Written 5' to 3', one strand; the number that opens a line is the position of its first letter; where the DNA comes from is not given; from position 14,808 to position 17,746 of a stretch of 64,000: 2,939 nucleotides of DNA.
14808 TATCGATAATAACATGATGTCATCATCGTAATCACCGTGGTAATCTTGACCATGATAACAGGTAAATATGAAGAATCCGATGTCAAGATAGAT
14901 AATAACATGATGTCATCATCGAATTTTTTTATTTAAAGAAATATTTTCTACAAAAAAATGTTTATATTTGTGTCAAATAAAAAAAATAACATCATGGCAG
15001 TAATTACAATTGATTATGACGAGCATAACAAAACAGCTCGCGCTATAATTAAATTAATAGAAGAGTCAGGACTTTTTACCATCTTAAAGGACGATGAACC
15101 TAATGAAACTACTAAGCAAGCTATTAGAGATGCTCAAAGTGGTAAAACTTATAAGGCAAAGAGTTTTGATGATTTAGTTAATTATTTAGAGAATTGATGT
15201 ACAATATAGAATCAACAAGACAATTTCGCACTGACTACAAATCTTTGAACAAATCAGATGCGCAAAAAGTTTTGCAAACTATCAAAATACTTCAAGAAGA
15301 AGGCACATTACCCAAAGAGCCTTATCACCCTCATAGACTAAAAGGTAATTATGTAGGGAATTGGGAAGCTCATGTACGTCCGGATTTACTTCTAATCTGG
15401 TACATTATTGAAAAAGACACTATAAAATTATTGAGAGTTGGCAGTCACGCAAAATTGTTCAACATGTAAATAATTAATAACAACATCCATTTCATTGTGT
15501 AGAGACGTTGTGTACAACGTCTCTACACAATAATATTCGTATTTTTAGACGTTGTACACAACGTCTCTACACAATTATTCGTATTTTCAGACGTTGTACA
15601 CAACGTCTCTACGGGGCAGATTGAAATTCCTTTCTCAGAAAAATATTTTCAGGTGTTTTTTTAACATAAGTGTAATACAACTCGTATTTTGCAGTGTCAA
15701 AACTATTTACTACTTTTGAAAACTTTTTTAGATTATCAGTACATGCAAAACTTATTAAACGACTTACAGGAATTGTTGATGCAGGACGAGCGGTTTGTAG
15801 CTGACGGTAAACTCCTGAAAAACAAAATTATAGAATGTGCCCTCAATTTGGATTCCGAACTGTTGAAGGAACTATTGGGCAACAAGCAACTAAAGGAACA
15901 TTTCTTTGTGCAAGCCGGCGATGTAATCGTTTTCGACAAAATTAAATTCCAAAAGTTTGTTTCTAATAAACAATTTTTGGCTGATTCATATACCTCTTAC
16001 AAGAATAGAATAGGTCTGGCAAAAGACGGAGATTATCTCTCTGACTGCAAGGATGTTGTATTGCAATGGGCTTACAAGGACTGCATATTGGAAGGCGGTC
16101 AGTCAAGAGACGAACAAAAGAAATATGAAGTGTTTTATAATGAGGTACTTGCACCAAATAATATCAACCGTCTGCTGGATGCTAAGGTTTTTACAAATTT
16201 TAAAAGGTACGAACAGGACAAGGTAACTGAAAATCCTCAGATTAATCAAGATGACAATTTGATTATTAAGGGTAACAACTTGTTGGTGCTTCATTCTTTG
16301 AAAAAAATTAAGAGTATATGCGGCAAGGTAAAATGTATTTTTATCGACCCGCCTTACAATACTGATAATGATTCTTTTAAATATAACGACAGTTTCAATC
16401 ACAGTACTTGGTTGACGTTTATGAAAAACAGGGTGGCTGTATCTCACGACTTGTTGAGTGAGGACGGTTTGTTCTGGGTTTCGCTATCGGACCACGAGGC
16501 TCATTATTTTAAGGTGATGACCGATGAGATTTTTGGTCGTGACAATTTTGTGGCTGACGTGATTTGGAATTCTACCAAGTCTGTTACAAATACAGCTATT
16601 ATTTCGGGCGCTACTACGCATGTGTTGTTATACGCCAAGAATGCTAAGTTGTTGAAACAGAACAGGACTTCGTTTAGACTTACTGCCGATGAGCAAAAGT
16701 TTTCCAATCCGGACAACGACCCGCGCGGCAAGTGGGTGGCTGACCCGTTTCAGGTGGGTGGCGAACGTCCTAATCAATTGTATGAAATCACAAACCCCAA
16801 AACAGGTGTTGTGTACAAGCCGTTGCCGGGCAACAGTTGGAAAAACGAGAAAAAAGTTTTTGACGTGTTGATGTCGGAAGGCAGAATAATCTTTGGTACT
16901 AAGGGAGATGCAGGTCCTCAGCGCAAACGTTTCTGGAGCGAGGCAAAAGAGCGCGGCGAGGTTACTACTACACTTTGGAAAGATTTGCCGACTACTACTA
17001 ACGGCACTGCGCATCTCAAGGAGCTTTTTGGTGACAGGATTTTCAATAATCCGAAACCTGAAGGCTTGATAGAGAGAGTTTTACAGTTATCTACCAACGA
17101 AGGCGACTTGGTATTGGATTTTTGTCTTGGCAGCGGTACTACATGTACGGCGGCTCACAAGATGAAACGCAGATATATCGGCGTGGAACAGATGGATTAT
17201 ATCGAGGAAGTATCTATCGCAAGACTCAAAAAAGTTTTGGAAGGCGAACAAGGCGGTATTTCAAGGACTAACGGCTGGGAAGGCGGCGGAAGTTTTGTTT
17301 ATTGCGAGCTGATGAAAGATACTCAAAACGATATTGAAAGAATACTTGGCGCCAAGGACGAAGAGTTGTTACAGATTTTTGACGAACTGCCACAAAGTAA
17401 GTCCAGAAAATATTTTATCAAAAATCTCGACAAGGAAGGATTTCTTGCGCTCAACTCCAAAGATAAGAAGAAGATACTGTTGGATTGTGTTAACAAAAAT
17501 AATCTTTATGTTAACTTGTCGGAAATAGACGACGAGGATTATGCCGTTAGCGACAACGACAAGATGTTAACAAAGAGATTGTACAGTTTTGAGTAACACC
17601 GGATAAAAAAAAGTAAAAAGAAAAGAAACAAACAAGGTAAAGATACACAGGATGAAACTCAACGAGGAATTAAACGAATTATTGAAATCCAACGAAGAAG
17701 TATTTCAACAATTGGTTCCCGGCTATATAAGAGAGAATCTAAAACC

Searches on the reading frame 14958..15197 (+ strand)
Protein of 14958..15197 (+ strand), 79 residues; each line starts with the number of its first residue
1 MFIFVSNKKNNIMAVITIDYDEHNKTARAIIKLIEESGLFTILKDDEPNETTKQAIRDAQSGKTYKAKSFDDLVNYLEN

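Call 9: search_protein_families(library=pfam, proteins=[window:14958-15197:+])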
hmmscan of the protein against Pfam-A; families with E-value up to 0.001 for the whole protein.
window:14958-15197:+ (79 aa): 0 families

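Call 38: find_homologous_proteins(query=window:14994-15194:+)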
Query window:14994-15194:+ (67 aa): 6 proteins with E <= 0.001 among 7 candidates.
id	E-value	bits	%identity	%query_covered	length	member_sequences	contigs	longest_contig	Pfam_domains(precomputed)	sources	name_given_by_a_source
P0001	2.5e-35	136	100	100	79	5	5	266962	-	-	-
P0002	4.4e-26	107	76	100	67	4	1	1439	-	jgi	jgi:hypothetical protein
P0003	1.2e-17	81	57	100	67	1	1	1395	-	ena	-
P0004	5.8e-17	78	58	97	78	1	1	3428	-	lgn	-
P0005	5.9e-17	78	57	100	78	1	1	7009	-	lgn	-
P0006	3.5e-15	73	71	76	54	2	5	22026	-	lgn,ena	-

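Call 39: find_encoding_contigs(protein=P0001, flank=5000, max_places=10)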
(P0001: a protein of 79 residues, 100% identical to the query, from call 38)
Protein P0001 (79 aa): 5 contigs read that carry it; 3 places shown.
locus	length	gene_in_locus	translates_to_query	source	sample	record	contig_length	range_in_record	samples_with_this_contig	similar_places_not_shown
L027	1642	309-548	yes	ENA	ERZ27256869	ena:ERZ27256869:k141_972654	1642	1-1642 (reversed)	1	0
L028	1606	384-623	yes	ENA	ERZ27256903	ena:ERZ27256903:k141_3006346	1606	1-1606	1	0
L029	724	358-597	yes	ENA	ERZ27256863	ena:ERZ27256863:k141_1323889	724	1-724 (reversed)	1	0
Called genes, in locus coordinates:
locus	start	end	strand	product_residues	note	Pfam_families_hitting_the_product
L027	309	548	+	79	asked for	-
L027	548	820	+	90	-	PF15738:YafQ_toxin, PF05016:ParE_toxin (faint)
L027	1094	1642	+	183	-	?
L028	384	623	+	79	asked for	-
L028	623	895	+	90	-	PF15738:YafQ_toxin, PF05016:ParE_toxin (faint)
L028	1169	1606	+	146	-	?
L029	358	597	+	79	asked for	-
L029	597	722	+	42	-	?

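Call 40: list_cluster_members(proteins=[P0001])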
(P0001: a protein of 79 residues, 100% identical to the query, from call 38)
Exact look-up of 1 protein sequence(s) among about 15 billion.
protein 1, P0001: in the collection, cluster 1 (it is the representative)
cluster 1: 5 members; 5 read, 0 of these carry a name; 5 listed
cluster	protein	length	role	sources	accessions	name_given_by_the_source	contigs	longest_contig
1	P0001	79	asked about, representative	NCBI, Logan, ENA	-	-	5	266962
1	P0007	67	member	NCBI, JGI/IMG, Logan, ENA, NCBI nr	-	-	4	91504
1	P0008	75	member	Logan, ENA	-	-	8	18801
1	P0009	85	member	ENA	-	-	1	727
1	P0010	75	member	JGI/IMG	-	-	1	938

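Call 44: find_encoding_contigs(protein=window:14994-15197:+, flank=5000, max_places=10)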
Protein window:14994-15197:+ (67 aa): 9 contigs read that carry it; 9 places shown.
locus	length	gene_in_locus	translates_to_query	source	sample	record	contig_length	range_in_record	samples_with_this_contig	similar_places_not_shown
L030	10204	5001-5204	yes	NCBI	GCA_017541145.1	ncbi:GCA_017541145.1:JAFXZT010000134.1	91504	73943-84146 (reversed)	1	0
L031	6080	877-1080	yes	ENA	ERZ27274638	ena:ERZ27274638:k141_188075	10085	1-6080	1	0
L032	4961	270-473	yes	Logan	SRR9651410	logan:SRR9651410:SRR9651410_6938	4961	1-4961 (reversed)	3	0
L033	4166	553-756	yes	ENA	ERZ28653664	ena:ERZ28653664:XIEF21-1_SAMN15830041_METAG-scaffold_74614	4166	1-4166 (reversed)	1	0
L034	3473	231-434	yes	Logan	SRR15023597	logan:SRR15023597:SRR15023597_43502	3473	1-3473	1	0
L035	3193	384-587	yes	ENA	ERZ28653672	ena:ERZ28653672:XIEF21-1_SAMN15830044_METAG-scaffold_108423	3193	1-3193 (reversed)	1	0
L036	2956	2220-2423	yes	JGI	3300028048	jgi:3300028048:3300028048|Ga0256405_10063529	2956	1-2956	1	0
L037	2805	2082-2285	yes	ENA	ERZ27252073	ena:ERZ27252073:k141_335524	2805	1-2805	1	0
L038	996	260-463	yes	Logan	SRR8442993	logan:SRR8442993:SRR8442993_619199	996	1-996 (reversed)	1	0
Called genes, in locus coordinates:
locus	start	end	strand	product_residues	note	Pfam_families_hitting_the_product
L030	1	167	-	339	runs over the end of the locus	PF00535:Glycos_transf_2, PF13641:Glyco_tranf_2_3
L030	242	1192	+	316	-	PF00535:Glycos_transf_2, PF10111:Glyco_tranf_2_2, PF13641:Glyco_tranf_2_3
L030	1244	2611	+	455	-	-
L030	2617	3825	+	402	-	PF02518:HATPase_c, PF14501:HATPase_c_5 (weak)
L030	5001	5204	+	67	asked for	-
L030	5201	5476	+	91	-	PF15738:YafQ_toxin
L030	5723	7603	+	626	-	PF12564:TypeIII_RM_meth, PF01555:N6_N4_Mtase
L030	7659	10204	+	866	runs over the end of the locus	PF00270:DEAD (weak), PF04851:ResIII, PF27159:HI_1054_N, PF27365:HI_1054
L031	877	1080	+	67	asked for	-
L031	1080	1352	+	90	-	PF15738:YafQ_toxin, PF05016:ParE_toxin (faint)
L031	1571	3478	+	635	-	PF12564:TypeIII_RM_meth, PF01555:N6_N4_Mtase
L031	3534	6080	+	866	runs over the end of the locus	PF00270:DEAD (weak), PF04851:ResIII, PF27159:HI_1054_N, PF27365:HI_1054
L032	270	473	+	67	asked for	-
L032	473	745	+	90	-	PF15738:YafQ_toxin, PF05016:ParE_toxin (faint)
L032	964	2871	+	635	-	PF12564:TypeIII_RM_meth, PF01555:N6_N4_Mtase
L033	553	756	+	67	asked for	-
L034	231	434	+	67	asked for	-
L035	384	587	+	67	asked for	-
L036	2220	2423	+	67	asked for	-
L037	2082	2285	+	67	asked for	-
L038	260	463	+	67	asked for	-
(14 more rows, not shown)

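Call 46: find_encoding_contigs(protein=P0006, flank=4000, max_places=4)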
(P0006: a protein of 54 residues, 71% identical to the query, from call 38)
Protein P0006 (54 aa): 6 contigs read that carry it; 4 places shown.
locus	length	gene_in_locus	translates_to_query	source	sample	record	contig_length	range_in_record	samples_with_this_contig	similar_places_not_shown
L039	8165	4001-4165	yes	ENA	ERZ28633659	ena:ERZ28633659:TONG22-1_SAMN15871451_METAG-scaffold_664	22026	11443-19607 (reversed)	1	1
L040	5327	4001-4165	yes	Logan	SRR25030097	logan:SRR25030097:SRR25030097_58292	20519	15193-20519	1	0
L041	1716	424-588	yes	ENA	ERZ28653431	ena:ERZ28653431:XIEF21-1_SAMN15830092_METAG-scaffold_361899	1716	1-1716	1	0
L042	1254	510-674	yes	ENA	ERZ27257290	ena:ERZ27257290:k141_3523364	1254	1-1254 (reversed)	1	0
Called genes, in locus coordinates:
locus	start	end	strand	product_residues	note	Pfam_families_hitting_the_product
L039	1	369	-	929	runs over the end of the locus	?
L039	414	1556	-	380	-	PF25973:BSH_CzcB (weak), PF25954:Beta-barrel_RND_2, PF25989:YknX_C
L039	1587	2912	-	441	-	PF02321:OEP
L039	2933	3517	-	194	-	PF00440:TetR_N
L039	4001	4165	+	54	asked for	-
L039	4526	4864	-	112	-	PF09719:C_GCAxxG_C_C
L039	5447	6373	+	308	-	PF06574:FAD_syn, PF01687:Flavokinase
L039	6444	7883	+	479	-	PF02310:B12-binding (weak), PF04055:Radical_SAM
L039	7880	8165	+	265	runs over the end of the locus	PF00535:Glycos_transf_2, PF10111:Glyco_tranf_2_2, PF13641:Glyco_tranf_2_3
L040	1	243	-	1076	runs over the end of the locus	PF00873:ACR_tran, PF03176:MMPL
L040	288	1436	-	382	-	PF25973:BSH_CzcB (weak), PF25954:Beta-barrel_RND_2, PF25989:YknX_C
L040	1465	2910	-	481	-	PF02321:OEP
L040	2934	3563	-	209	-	PF00440:TetR_N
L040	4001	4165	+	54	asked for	-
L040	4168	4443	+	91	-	PF15738:YafQ_toxin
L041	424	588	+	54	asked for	-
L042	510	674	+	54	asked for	-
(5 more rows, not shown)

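Call 47: find_encoding_contigs(protein=P0005, flank=4000, max_places=3)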
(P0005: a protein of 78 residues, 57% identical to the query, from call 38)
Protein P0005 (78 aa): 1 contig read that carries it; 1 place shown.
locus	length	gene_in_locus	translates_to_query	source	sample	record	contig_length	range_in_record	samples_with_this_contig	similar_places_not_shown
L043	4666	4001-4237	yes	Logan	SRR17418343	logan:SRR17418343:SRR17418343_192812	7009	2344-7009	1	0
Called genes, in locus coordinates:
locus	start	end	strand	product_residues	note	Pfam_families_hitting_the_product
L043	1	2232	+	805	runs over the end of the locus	-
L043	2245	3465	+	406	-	-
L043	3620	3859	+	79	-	-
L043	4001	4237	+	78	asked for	-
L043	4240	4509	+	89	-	PF15738:YafQ_toxin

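Call 48: find_encoding_contigs(protein=P0002, flank=4000, max_places=3)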
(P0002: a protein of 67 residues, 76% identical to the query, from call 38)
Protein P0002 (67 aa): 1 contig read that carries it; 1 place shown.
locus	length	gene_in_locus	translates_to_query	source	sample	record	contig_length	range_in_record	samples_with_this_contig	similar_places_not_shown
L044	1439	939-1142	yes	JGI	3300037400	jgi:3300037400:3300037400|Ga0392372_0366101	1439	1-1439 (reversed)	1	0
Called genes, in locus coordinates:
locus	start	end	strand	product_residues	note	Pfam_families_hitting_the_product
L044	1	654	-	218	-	?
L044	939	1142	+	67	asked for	-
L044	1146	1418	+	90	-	PF15738:YafQ_toxin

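Call 61: search_protein_families(library=ncbifam, proteins=[window:14994-15197:+], max_evalue=0.01)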
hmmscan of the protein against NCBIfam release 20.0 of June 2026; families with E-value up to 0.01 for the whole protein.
window:14994-15197:+ (67 aa): 0 families

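Call 76: search_protein_families(library=pfam, proteins=[window:14994-15197:+], max_evalue=0.01)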
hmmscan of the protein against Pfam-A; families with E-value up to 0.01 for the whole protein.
window:14994-15197:+ (67 aa): 1 family
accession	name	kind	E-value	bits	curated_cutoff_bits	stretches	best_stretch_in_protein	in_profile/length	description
PF04221.18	RelB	-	0.0028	18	22.4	1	23-64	40-81/82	RelB antitoxin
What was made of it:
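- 14994..15197 (+): Antitoxin gene, 67 aa, with a weak match to the RelB C-terminus. Pfam RelB E = 0.0028, below the curated cut-off (call 76).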

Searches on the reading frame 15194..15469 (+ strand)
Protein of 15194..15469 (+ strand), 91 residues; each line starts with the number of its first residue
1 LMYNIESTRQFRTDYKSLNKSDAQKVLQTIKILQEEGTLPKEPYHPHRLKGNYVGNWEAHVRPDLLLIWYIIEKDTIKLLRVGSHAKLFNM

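Call 9: search_protein_families(library=pfam, proteins=[window:15194-15469:+])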
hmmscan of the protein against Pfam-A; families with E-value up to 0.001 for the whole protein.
window:15194-15469:+ (91 aa): 2 families
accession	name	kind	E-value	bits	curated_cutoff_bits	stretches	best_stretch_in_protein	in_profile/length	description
PF15738.11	YafQ_toxin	-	1.8e-23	83.1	30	1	3-90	1-88/88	Bacterial toxin of type II toxin-antitoxin system, YafQ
PF05016.21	ParE_toxin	-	2.5e-05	25.2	23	1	6-88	2-88/89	ParE toxin of type II toxin-antitoxin system, parDE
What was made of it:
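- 15194..15469 (+): YafQ/RelE-family toxin gene. Pfam YafQ_toxin 1.8e-23 (call 9).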

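Call 17: find_encoding_contigs(protein=window:15194-15469:+, flank=6000, max_places=10)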
Protein window:15194-15469:+ (91 aa): 1 contig read that carries it; 1 place shown.
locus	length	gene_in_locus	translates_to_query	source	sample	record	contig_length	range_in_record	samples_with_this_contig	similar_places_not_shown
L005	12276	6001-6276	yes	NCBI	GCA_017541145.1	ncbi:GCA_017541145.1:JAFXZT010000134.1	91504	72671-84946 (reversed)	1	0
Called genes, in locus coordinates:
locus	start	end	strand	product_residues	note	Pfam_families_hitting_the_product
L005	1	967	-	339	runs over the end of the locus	PF00535:Glycos_transf_2, PF13641:Glyco_tranf_2_3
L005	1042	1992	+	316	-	PF00535:Glycos_transf_2, PF10111:Glyco_tranf_2_2, PF13641:Glyco_tranf_2_3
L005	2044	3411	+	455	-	-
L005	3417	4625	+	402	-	PF02518:HATPase_c, PF14501:HATPase_c_5 (weak)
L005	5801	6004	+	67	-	-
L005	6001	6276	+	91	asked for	PF15738:YafQ_toxin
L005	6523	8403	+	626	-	PF12564:TypeIII_RM_meth, PF01555:N6_N4_Mtase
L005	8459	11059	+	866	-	PF00270:DEAD (weak), PF04851:ResIII, PF27159:HI_1054_N, PF27365:HI_1054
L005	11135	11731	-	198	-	PF00677:Lum_binding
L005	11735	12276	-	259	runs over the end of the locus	PF01210:NAD_Gly3P_dh_N (faint), PF02558:ApbA (faint), PF03446:NAD_binding_2 (faint), PF03807:F420_oxidored, PF14748:P5CR_dimer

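Call 61: search_protein_families(library=ncbifam, proteins=[window:15194-15469:+], max_evalue=0.01)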
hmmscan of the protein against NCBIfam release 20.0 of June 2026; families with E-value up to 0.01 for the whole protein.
window:15194-15469:+ (91 aa): 3 families
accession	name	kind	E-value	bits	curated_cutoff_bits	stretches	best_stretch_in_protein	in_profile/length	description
TIGR02385.1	RelE_StbE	subfamily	3.9e-16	59.3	27.9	1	5-89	2-88/88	type II toxin-antitoxin system mRNA interferase toxin, RelE/StbE family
TIGR00053.1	TIGR00053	subfamily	2.6e-14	53.6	87.25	1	2-89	1-91/92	YafQ family addiction module toxin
TIGR02116.1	toxin_Txe_YoeB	equivalog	0.0052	16.9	51.8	1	8-85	2-79/80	Txe/YoeB family addiction module toxin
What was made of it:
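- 15194..15469 (+): NCBIfam RelE_StbE 3.9e-16 (call 61).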

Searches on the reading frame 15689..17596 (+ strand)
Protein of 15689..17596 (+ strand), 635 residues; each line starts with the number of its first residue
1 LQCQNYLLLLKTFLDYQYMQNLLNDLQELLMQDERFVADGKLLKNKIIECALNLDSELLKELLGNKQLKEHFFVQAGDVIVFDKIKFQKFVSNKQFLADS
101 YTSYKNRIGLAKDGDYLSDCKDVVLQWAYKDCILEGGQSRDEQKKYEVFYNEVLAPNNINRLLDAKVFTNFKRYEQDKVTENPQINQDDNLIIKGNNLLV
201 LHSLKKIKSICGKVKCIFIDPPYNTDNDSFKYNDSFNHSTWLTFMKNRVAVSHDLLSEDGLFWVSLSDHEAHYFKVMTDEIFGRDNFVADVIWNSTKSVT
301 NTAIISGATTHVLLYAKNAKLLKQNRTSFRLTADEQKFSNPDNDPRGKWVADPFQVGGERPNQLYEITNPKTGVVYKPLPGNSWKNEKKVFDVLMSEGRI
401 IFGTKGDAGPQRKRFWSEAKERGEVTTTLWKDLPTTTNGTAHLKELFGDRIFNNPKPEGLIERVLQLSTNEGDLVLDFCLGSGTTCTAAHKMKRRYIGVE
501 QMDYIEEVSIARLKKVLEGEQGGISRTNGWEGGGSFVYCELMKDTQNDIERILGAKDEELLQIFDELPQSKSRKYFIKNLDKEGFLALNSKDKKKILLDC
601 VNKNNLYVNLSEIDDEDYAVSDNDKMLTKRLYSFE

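Call 9: search_protein_families(library=pfam, proteins=[window:15689-17596:+])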
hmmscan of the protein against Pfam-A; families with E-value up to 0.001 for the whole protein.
window:15689-17596:+ (635 aa): 2 families
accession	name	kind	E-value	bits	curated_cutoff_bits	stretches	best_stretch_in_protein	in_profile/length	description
PF01555.25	N6_N4_Mtase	-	7.5e-45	154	26.7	1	214-507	1-217/221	DNA methylase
PF12564.13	TypeIII_RM_meth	-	6.3e-22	78.1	25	1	55-110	1-56/56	Type III restriction/modification enzyme methylation subunit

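Call 61: search_protein_families(library=ncbifam, proteins=[window:15689-17596:+], max_evalue=0.01)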
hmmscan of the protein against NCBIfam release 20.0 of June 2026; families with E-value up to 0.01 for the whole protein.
window:15689-17596:+ (635 aa): 3 families
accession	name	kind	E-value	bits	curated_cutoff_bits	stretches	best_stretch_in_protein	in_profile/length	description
NF050803.1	DnaMtaseCcrMCaul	equivalog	6.4e-20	71.3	830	1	437-520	171-254/350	adenine-specific DNA-methyltransferase CcrM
NF008572.0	PRK11524.1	equivalog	2.3e-18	66.3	292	2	183-326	8-144/294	adenine-specific DNA-methyltransferase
NF010253.0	PRK13699.1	subfamily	1e-07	31.9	244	1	449-523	141-215/226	DNA methyltransferase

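Call 65: find_encoding_contigs(protein=window:15689-17596:+, flank=3000, max_places=10)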
Protein window:15689-17596:+ (635 aa): 4 contigs read that carry it; 4 places shown.
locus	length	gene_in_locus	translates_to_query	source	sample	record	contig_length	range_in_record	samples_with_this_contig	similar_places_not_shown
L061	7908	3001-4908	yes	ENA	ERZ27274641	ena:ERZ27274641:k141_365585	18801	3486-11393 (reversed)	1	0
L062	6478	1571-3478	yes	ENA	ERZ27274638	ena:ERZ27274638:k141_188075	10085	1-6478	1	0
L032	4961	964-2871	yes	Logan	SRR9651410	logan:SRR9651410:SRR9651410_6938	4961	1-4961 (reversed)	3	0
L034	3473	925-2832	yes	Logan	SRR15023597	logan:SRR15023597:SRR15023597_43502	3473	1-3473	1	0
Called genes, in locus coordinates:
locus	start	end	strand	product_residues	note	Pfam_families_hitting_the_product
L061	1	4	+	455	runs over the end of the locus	-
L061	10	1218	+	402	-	PF02518:HATPase_c, PF14501:HATPase_c_5 (weak)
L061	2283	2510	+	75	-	-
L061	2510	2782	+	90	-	PF15738:YafQ_toxin, PF05016:ParE_toxin (faint)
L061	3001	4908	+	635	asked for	PF12564:TypeIII_RM_meth, PF01555:N6_N4_Mtase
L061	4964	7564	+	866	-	PF00270:DEAD (weak), PF04851:ResIII, PF27159:HI_1054_N, PF27365:HI_1054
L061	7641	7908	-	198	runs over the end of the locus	PF00677:Lum_binding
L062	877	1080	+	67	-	-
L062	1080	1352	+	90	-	PF15738:YafQ_toxin, PF05016:ParE_toxin (faint)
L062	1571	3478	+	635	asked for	PF12564:TypeIII_RM_meth, PF01555:N6_N4_Mtase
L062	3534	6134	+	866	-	PF00270:DEAD (weak), PF04851:ResIII, PF27159:HI_1054_N, PF27365:HI_1054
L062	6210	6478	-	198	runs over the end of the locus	PF00677:Lum_binding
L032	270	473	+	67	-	-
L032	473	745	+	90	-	PF15738:YafQ_toxin, PF05016:ParE_toxin (faint)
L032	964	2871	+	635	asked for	PF12564:TypeIII_RM_meth, PF01555:N6_N4_Mtase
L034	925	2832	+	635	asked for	PF12564:TypeIII_RM_meth, PF01555:N6_N4_Mtase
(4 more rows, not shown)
